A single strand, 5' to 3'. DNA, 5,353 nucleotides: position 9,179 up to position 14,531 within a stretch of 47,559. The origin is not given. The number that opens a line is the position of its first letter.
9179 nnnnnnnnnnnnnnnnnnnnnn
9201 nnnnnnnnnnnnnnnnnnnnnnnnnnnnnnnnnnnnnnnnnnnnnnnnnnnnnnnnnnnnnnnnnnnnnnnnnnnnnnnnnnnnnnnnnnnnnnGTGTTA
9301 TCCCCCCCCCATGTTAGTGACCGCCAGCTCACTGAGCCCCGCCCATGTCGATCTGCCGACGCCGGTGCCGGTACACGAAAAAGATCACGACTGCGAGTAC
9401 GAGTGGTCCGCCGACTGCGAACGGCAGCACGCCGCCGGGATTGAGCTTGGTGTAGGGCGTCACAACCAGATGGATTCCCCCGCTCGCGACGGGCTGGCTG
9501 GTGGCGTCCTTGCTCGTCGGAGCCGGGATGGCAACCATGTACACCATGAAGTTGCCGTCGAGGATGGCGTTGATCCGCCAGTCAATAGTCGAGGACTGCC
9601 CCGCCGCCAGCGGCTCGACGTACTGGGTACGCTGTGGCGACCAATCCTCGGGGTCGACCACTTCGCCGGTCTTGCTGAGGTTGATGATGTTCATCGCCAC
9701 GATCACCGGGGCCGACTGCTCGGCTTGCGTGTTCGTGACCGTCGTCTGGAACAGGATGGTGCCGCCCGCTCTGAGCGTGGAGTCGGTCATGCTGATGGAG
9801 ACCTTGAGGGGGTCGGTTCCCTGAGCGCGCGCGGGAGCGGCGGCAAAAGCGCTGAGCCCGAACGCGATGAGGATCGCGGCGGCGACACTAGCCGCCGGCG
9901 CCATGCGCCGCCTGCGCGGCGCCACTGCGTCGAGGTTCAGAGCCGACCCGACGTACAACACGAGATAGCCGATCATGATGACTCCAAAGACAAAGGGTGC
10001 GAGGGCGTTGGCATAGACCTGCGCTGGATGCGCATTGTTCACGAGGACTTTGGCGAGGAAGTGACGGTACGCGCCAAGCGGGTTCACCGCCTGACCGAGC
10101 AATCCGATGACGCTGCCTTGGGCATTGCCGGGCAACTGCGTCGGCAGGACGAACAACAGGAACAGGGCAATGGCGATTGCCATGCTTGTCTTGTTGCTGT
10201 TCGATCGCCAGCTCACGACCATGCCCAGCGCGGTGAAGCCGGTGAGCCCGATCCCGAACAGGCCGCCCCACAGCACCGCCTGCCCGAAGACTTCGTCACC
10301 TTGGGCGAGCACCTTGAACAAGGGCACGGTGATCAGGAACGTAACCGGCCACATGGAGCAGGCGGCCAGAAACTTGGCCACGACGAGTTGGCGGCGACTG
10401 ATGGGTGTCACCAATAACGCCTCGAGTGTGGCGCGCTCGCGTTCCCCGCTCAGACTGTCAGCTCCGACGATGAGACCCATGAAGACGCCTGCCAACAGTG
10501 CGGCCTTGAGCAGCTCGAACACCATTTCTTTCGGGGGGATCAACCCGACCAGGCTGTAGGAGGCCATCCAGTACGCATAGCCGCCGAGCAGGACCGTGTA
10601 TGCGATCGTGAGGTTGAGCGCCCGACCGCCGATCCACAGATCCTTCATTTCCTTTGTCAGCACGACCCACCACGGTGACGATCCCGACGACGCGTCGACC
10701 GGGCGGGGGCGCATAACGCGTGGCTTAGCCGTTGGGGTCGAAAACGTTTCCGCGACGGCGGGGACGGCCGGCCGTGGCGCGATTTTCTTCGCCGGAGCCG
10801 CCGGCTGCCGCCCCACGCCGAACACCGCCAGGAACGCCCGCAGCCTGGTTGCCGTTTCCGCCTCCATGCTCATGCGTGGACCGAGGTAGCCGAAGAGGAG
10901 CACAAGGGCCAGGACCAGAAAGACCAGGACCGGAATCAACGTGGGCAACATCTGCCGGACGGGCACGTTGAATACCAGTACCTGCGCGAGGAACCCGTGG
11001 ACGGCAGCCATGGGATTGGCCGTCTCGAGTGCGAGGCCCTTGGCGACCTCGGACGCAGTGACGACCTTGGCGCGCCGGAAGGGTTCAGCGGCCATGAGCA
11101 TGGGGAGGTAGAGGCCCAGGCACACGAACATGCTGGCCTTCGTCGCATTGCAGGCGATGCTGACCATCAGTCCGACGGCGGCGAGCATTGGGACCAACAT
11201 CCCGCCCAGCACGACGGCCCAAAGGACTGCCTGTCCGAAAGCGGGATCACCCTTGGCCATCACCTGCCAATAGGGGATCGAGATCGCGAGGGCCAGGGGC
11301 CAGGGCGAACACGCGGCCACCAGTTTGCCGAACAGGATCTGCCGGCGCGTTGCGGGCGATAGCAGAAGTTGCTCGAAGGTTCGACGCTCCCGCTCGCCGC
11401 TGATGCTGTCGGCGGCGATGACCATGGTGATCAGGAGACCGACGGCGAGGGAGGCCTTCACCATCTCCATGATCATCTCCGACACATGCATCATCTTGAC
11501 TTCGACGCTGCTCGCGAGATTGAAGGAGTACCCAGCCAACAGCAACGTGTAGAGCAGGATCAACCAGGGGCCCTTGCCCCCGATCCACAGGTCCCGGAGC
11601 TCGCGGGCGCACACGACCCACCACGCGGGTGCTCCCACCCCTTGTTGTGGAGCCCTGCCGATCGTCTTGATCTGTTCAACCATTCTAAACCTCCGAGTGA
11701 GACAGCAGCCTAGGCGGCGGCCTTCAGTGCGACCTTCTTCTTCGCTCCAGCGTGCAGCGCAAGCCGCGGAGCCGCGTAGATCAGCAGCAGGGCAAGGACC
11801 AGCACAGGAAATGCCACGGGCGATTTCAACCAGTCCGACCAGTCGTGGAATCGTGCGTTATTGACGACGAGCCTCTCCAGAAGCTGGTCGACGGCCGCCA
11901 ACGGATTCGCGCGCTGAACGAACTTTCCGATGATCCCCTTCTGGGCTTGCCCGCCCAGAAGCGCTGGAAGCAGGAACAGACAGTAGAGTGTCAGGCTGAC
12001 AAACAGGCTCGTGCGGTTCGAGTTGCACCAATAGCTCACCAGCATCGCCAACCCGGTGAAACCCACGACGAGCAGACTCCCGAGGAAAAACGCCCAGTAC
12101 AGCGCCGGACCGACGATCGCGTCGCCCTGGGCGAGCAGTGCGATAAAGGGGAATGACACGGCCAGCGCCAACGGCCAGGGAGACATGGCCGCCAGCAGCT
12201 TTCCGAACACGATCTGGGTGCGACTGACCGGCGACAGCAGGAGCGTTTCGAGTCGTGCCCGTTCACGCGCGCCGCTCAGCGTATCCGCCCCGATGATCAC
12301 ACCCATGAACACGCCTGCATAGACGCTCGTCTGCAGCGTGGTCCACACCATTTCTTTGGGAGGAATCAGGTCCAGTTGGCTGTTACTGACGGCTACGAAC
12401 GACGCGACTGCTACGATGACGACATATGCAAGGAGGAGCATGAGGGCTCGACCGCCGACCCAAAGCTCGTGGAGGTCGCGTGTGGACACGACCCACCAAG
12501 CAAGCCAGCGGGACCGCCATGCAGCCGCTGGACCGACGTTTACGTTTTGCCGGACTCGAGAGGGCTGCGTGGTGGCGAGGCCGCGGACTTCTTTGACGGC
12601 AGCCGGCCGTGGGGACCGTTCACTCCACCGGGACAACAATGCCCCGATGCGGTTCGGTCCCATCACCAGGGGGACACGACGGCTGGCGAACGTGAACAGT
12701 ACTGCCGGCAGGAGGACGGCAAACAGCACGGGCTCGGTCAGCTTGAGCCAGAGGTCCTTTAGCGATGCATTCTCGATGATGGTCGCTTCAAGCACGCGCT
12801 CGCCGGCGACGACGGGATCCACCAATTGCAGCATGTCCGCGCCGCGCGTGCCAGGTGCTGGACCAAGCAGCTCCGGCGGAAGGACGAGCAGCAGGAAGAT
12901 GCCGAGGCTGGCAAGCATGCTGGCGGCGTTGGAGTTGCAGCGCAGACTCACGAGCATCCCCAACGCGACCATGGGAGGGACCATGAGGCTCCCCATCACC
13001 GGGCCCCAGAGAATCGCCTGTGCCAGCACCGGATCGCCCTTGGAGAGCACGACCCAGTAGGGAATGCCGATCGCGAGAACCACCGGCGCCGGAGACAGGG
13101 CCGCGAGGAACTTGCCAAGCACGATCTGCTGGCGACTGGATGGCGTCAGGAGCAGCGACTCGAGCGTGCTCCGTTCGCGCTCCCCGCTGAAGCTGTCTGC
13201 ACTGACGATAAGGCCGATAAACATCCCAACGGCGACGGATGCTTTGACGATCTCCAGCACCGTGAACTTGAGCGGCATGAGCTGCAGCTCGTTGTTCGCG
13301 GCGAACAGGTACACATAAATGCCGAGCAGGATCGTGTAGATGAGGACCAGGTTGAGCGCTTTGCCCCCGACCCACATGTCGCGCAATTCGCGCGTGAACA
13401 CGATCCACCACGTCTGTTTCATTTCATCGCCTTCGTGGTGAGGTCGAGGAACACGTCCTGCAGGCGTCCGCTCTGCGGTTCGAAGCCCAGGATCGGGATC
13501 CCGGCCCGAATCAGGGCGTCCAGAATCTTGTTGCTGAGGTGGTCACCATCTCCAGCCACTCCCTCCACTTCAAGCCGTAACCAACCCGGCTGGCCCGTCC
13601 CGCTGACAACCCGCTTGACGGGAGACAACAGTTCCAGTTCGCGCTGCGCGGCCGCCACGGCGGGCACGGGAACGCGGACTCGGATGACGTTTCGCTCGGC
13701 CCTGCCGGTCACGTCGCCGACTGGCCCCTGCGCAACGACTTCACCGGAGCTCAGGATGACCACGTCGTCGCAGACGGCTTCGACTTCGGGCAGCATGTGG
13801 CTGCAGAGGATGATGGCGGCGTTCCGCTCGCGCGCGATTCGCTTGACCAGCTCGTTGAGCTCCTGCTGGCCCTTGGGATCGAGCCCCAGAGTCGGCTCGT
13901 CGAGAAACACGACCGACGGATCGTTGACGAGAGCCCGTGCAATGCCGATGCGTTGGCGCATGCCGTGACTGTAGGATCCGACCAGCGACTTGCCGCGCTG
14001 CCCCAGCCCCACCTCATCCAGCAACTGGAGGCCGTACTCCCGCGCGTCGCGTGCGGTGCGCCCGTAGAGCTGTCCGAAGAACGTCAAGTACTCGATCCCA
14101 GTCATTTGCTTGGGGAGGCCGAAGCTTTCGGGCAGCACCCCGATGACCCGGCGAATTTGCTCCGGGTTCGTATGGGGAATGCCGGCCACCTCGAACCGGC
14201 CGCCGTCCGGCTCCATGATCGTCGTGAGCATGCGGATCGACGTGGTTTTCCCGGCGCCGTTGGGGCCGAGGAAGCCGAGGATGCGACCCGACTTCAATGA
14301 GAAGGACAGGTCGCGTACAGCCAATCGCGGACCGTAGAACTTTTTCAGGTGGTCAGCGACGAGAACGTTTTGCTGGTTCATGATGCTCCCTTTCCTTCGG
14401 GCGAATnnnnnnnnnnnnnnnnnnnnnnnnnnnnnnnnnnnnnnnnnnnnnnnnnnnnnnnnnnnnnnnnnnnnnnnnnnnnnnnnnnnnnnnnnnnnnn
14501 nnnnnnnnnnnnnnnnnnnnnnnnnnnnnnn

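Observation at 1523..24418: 22.9-kb co-directional transport supercluster: two paralogous 'beta-barrel / RND-II / mini-lipoprotein / RND-I' modules flanking a four-module ABC-2 exporter, with no TolC and no full-length adaptor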

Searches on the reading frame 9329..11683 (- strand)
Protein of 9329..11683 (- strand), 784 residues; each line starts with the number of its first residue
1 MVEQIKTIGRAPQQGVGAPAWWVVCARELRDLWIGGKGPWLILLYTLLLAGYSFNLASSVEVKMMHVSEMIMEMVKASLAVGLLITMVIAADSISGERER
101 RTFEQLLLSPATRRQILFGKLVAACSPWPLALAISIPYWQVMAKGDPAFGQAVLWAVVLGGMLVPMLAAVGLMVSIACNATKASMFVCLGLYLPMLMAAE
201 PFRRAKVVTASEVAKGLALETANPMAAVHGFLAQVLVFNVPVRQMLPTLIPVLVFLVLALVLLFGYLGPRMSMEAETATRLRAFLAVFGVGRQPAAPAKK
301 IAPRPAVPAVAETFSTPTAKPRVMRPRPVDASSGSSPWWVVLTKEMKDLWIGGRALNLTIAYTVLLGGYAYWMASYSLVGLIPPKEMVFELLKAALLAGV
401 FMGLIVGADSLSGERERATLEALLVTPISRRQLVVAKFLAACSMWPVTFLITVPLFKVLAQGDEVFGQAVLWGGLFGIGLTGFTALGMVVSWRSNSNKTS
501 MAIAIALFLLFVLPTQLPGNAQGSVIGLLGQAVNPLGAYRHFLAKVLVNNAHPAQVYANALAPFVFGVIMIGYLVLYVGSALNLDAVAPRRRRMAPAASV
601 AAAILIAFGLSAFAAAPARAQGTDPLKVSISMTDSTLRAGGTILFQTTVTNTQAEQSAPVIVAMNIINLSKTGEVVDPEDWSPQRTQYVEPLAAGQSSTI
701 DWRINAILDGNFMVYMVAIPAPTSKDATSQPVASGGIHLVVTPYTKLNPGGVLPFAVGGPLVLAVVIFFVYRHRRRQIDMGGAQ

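Call 4: search_protein_families(library=pfam, proteins=[window:9329-11683:-], max_evalue=0.01)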
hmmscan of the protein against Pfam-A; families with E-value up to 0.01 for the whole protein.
window:9329-11683:- (784 aa): 4 families
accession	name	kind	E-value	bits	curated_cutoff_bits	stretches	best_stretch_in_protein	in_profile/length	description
PF12679.13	ABC2_membrane_2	-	4.5e-33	115.2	27.2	2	332-571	72-267/283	ABC-2 family transporter protein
PF12698.13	ABC2_membrane_3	-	8.8e-11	41.9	31.6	1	396-571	169-342/347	ABC-2 family transporter protein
PF12730.13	ABC2_membrane_4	-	1.5e-09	38.5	27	2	396-511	57-177/179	ABC-2 family transporter protein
PF13346.12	ABC2_membrane_5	-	1.2e-06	28.6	25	1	399-513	43-159/205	ABC-2 family transporter protein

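Call 17: search_protein_families(library=ncbifam, proteins=[window:9329-11683:-], max_evalue=0.01)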
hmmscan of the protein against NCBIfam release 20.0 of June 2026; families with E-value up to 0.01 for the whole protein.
window:9329-11683:- (784 aa): 3 families
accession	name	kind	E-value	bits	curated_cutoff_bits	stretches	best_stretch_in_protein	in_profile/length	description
TIGR03518.1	ABC_perm_GldF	equivalog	2e-13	50.9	288.5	2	406-521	68-186/240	gliding motility-associated ABC transporter permease subunit GldF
NF041647.1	ABC_perm_CPBP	equivalog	1.7e-11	43.7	435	2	396-450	197-252/636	ABC transporter permease subunit/CPBP intramembrane protease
NF038293.1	permease_SagH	equivalog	4e-08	32.5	450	1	83-185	189-289/370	SagH family ABC transporter permease subunit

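Call 80: search_solved_structures(query=window:9329-11683:-, max_evalue=1)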
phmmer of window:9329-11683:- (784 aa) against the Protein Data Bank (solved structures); distinct sequences matched with E-value up to 1: 0.

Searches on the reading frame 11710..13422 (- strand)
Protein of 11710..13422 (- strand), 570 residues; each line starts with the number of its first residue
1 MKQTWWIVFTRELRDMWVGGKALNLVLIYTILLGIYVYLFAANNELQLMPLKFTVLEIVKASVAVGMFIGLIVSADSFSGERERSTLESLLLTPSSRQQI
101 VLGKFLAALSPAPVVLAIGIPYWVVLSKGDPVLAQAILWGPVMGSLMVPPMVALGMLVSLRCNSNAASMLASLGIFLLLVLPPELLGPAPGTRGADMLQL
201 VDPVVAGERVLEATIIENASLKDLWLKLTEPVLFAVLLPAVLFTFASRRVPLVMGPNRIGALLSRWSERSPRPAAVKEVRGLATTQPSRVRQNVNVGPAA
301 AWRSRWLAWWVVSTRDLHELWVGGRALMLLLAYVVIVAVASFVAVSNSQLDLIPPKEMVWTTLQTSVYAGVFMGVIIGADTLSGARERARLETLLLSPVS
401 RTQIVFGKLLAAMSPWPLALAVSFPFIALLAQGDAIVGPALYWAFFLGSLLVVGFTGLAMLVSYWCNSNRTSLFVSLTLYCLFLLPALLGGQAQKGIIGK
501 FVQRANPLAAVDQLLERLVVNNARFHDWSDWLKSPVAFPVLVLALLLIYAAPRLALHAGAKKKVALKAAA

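Call 4: search_protein_families(library=pfam, proteins=[window:11710-13422:-], max_evalue=0.01)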
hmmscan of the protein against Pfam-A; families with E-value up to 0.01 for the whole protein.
window:11710-13422:- (570 aa): 5 families
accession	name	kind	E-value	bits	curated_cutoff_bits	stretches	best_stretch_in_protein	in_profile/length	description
PF12679.13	ABC2_membrane_2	-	7.8e-28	98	27.2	2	8-245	3-273/283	ABC-2 family transporter protein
PF01061.29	ABC2_membrane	-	5.8e-07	29.7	26.9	2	5-180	3-175/211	ABC-2 type transporter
PF12730.13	ABC2_membrane_4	-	6.8e-06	26.6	27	1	27-138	19-135/179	ABC-2 family transporter protein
PF13346.12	ABC2_membrane_5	-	8.5e-06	25.9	25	2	367-489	40-164/205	ABC-2 family transporter protein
PF12698.13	ABC2_membrane_3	-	0.00037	20.2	31.6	1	367-536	169-327/347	ABC-2 family transporter protein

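Call 17: search_protein_families(library=ncbifam, proteins=[window:11710-13422:-], max_evalue=0.01)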
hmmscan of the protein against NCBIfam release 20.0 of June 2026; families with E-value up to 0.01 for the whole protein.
window:11710-13422:- (570 aa): 3 families
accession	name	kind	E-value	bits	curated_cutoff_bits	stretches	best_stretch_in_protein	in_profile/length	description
NF041647.1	ABC_perm_CPBP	equivalog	2.1e-16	59.8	435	2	71-111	206-246/636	ABC transporter permease subunit/CPBP intramembrane protease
TIGR03518.1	ABC_perm_GldF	equivalog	1e-09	38.8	288.5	1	8-178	4-178/240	gliding motility-associated ABC transporter permease subunit GldF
NF038293.1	permease_SagH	equivalog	0.00019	20.4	450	0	371-413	189-231/370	SagH family ABC transporter permease subunit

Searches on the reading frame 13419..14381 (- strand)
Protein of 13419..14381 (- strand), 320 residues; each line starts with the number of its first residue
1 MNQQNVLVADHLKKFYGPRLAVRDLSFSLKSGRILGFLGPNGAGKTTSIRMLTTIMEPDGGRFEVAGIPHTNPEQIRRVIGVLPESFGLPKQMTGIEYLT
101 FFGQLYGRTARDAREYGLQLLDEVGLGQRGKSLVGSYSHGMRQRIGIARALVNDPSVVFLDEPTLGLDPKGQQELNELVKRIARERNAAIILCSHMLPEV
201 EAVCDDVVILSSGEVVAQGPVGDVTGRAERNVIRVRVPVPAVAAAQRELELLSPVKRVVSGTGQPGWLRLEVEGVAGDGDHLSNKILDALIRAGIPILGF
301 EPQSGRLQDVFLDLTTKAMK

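Call 3: search_protein_families(library=pfam, proteins=[window:13419-14381:-], max_evalue=0.01)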
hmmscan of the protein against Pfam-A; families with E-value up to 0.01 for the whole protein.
window:13419-14381:- (320 aa): 6 families
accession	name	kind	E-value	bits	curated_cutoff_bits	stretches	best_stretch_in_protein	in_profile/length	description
PF00005.33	ABC_tran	-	8.5e-27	94.9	25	1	23-164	2-136/137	ABC transporter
PF13304.12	AAA_21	-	1.7e-08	35.4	27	1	131-195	232-298/304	AAA domain, putative AbiEii toxin, Type IV TA system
PF13732.12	DrrA1-3_C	-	0.00046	21.3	27.4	1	219-314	1-80/81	ATP-binding protein DrrA1-3-like, C-terminal domain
PF13604.12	AAA_30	-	0.00054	20.2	27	1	31-81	16-67/191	AAA domain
PF13401.12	AAA_22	-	0.0032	18.2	27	0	33-127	6-65/130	AAA domain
PF13175.12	AAA_15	-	0.0077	16.3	32.1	0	153-195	327-369/374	AAA ATPase domain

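Call 17: search_protein_families(library=ncbifam, proteins=[window:13419-14381:-], max_evalue=0.01)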
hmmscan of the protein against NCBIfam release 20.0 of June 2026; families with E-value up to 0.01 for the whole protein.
window:13419-14381:- (320 aa): 190 families (the best 25 are shown)
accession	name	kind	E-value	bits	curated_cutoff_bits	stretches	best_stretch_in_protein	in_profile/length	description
TIGR01188.1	drrA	subfamily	6.3e-72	242.4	312.45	1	14-316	1-302/302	daunorubicin resistance ABC transporter, ATP-binding protein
TIGR03522.1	GldA_ABC_ATP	equivalog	1.8e-59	201.7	402.6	1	9-315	5-301/301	gliding motility-associated ABC transporter ATP-binding subunit GldA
TIGR03864.1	PQQ_ABC_ATP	hypoth_equivalog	4.1e-46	157.4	302.25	1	7-229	2-224/236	ABC transporter, ATP-binding subunit, PQQ-dependent alcohol dehydrogenase system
NF010060.0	PRK13537.1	equivalog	5e-46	157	521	1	8-220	17-229/314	nodulation factor ABC transporter ATP-binding protein NodI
TIGR03740.1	galliderm_ABC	subfamily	2.7e-42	145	309.75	1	8-219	2-206/223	lantibiotic protection ABC transporter ATP-binding subunit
NF010059.0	PRK13536.1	equivalog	5.6e-41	140.4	549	1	11-220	48-257/342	nodulation factor ABC transporter ATP-binding protein NodI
TIGR01288.1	nodI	equivalog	2e-39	135.4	424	1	12-220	10-218/303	nodulation factor ABC transporter ATP-binding protein NodI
NF033858.1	ABC2_perm_RbbA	equivalog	3.2e-38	131.2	1050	1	3-221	263-481/909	ribosome-associated ATPase/putative transporter RbbA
TIGR04406.1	LPS_export_lptB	equivalog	9.2e-37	126.6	240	1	7-225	2-223/239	LPS export ABC transporter ATP-binding protein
TIGR01186.1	proV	subfamily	5.5e-35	121.2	326.6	1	17-220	4-213/363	betaine/proline/choline family ABC transporter ATP-binding protein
TIGR04521.1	ECF_ATPase_2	equivalog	3.1e-33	115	330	1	20-250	19-257/279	energy-coupling factor transporter ATPase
NF008449.1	PRK11300.1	equivalog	3.4e-31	108.4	362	2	105-234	122-249/255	high-affinity branched-chain amino acid ABC transporter ATP-binding protein LivG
TIGR00968.1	3a0106s01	subfamily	6.5e-31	107.7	342.75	1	10-224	4-218/237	sulfate ABC transporter ATP-binding protein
NF047568.1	PSM_export_PmtC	equivalog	1e-30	107.2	375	1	10-219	4-202/290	phenol-soluble modulin export ABC transporter ATP-binding protein PmtC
TIGR02315.1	ABC_phnC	equivalog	1.1e-30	106.9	266.1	1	7-225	2-234/243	phosphonate ABC transporter ATP-binding protein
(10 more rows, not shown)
